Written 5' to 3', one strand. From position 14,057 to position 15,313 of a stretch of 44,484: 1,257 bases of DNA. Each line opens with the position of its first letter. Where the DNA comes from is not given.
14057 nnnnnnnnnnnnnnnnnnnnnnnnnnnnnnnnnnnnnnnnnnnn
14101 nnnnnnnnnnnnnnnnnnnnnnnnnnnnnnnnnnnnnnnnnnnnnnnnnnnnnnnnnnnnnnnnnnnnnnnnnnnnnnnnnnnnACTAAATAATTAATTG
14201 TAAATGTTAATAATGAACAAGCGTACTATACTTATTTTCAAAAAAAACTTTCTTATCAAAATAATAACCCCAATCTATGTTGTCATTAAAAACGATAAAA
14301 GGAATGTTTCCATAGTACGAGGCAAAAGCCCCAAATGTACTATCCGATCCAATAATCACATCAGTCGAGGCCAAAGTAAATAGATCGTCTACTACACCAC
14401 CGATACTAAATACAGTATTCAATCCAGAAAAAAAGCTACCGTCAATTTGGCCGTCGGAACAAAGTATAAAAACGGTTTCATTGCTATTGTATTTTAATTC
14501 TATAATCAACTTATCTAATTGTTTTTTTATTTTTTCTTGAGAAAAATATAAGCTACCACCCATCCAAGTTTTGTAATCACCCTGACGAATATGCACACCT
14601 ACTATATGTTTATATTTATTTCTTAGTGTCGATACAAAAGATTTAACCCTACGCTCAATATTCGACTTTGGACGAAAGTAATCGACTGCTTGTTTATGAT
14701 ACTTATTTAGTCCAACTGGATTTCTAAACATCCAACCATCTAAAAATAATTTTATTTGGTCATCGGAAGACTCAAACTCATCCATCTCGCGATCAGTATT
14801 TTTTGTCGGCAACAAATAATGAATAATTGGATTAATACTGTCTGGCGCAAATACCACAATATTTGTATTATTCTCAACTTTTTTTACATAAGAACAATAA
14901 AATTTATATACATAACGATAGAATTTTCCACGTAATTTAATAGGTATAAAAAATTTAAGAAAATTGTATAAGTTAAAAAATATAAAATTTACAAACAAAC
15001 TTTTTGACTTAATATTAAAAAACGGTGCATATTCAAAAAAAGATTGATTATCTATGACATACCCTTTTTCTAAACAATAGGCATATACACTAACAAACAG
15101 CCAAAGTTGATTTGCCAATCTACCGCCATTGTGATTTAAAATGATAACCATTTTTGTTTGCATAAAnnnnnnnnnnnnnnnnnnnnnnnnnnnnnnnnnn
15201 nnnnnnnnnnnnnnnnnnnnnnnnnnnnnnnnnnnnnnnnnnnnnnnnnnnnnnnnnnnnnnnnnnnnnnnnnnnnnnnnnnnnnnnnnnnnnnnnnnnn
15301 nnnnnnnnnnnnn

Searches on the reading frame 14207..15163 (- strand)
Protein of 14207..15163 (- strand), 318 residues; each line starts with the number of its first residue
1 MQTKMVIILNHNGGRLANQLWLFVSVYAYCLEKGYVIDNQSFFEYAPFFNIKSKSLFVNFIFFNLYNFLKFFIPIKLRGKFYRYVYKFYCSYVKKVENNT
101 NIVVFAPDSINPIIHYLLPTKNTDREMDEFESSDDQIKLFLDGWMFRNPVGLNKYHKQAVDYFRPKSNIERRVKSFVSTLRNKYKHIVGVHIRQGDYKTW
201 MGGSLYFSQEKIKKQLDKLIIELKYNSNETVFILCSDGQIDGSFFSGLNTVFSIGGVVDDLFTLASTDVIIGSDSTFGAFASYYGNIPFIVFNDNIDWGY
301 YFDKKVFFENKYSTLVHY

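Call 6: search_protein_families(library=pfam, proteins=[window:14207-15163:-], max_evalue=0.001)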
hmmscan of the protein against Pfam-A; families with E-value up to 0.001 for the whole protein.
window:14207-15163:- (318 aa): 1 family
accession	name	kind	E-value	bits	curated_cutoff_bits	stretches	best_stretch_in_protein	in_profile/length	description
PF01531.22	Glyco_transf_11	-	0.00084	19.1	23.9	0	180-283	158-264/298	Glycosyl transferase family 11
